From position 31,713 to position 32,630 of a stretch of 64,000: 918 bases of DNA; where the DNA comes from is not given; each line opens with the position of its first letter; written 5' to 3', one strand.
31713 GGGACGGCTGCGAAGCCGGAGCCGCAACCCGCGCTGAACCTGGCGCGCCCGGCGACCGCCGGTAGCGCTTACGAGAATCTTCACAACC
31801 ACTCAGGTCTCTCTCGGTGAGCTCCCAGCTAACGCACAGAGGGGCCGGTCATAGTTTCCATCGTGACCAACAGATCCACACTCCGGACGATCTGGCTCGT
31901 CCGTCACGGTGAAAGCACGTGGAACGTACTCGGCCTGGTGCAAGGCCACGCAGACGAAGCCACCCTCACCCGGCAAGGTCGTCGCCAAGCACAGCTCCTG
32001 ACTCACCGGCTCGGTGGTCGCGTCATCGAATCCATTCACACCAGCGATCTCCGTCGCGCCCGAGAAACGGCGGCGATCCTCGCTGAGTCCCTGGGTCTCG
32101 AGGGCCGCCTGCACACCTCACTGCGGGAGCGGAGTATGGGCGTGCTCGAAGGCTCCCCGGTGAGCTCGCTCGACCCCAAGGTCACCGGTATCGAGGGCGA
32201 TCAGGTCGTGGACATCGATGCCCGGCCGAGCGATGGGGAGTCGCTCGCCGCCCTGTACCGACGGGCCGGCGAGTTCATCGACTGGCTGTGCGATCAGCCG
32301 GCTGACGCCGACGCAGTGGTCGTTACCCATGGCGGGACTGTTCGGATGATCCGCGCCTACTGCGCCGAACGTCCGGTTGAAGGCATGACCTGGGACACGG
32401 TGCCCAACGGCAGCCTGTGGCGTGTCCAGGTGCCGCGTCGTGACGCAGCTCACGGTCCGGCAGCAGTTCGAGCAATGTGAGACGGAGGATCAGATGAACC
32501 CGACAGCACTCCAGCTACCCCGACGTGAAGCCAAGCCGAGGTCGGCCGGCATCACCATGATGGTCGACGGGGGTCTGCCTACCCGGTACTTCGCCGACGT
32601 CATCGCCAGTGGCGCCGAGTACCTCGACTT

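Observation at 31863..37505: Candidate undescribed pathway: histidine phosphatase, ComA (phosphosulfolactate synthase), VOC, adenylating ligase and AT3 membrane acyltransferase operon, facing a secreted SGNH hydrolase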

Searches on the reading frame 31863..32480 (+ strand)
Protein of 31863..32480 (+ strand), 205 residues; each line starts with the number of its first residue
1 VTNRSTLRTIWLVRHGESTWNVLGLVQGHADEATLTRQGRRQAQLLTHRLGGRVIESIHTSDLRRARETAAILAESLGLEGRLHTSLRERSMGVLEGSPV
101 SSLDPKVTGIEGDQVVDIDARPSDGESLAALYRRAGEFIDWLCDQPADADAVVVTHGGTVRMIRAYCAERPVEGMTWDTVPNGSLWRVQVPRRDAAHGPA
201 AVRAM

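Call 3: search_protein_families(library=pfam, proteins=[window:31863-32480:+], max_evalue=0.01)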
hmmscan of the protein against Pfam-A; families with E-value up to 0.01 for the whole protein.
window:31863-32480:+ (205 aa): 1 family
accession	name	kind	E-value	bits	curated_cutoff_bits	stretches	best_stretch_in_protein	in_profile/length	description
PF00300.27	His_Phos_1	-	6e-42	143.9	21.7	1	10-190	1-181/194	Histidine phosphatase superfamily (branch 1)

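Call 4: search_protein_families(library=ncbifam, proteins=[window:31863-32480:+], max_evalue=0.01)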
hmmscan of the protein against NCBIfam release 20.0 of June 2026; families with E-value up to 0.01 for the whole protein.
window:31863-32480:+ (205 aa): 20 families
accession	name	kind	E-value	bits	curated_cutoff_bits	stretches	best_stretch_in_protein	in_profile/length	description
TIGR03162.1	ribazole_cobC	equivalog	6.2e-29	100.7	162.9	1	10-185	1-173/176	alpha-ribazole phosphatase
NF002901.0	PRK03482.1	equivalog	3.7e-25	88.8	261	1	9-161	3-155/215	2,3-diphosphoglycerate-dependent phosphoglycerate mutase GpmB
NF005567.0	PRK07238.1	equivalog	1.4e-20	74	326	1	5-163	175-333/378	bifunctional RNase H/acid phosphatase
NF011580.0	PRK15004.1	equivalog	1.4e-19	70.9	250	1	10-184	3-177/203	adenosylcobalamin/alpha-ribazole phosphatase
NF038349.1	dPGM_arch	equivalog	2.6e-19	69.9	225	1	11-167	2-148/194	2,3-diphosphoglycerate-dependent phosphoglycerate mutase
NF045917.1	PhserinePhPspA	equivalog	8.1e-18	64.9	350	1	10-168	4-160/211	phosphoserine phosphatase PspA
TIGR03848.1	MSMEG_4193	subfamily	1.1e-17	64.2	203.85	1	9-166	1-162/204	MSMEG_4193 family putative phosphomutase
NF009994.0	PRK13463.1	equivalog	7.1e-11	42.3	277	1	9-174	4-169/203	phosphoserine phosphatase 1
NF002339.0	PRK01295.1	equivalog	3.9e-10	39.5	316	1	8-135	3-135/206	2,3-bisphosphoglycerate-dependent phosphoglycerate mutase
NF009993.0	PRK13462.1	equivalog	5.8e-09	35.9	226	1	10-173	8-164/203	acid phosphatase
NF002217.0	PRK01112.1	equivalog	8.4e-08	31.9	320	1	10-72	4-65/228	2,3-bisphosphoglycerate-dependent phosphoglycerate mutase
TIGR01258.1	pgm_1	subfamily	1.7e-07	30.9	81.7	1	10-97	3-94/245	2,3-bisphosphoglycerate-dependent phosphoglycerate mutase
NF010713.0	PRK14115.1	equivalog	4.2e-07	29.5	305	1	9-97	3-95/248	2,3-diphosphoglycerate-dependent phosphoglycerate mutase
NF010718.0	PRK14120.1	equivalog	4.2e-07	29.5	366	1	8-97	5-98/249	phosphoglyceromutase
TIGR00249.1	sixA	equivalog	1.2e-05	25.2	74.5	1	10-78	3-68/154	phosphohistidine phosphatase SixA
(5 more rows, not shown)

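Call 77: search_solved_structures(query=window:31863-32480:+, max_evalue=1e-10, show_alignments=1)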
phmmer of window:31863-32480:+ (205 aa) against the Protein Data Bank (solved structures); distinct sequences matched with E-value up to 1e-10: 30.
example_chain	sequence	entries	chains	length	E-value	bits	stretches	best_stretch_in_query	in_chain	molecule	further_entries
2p9z_A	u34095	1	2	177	1.2e-17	67.4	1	10-193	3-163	Alpha-ribazole-5'-phosphate phosphatase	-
2p79_A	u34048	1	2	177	5.7e-17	65.2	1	10-193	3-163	Alpha-ribazole-5'-phosphate phosphatase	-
2owd_A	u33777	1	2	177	5.7e-17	65.2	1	10-193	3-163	Alpha-ribazole-5'-phosphate phosphatase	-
2p6m_A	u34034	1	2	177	6.8e-17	64.9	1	10-193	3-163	Alpha-ribazole-5'-phosphate phosphatase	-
2p77_A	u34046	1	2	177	7.6e-17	64.8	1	10-193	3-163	Alpha-ribazole-5'-phosphate phosphatase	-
2eoa_A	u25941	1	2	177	7.7e-17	64.7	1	10-193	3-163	Alpha-ribazole-5'-phosphate phosphatase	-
2p6o_A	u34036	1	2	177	7.9e-17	64.7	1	10-193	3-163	Alpha-ribazole-5'-phosphate phosphatase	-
2ekb_A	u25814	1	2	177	7.9e-17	64.7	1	10-193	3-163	Alpha-ribazole-5'-phosphate phosphatase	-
2p30_A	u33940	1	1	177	7.9e-17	64.7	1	10-193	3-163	Alpha-ribazole-5'-phosphate phosphatase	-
1v37_A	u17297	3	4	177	7.9e-17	64.7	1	10-193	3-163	phosphoglycerate mutase | Alpha-ribazole-5'-phosphate phosphatase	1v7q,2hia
2p75_A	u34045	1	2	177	9.8e-17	64.4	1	10-193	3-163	Alpha-ribazole-5'-phosphate phosphatase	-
2enu_A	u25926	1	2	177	1.1e-16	64.3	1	10-193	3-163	Alpha-ribazole-5'-phosphate phosphatase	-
2p2z_A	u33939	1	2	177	1.2e-16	64.2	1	10-193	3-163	Alpha-ribazole-5'-phosphate phosphatase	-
2enw_A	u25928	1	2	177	1.2e-16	64.1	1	10-193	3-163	Alpha-ribazole-5'-phosphate phosphatase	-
2pa0_A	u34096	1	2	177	1.4e-16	63.9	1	10-193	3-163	Alpha-ribazole-5'-phosphate phosphatase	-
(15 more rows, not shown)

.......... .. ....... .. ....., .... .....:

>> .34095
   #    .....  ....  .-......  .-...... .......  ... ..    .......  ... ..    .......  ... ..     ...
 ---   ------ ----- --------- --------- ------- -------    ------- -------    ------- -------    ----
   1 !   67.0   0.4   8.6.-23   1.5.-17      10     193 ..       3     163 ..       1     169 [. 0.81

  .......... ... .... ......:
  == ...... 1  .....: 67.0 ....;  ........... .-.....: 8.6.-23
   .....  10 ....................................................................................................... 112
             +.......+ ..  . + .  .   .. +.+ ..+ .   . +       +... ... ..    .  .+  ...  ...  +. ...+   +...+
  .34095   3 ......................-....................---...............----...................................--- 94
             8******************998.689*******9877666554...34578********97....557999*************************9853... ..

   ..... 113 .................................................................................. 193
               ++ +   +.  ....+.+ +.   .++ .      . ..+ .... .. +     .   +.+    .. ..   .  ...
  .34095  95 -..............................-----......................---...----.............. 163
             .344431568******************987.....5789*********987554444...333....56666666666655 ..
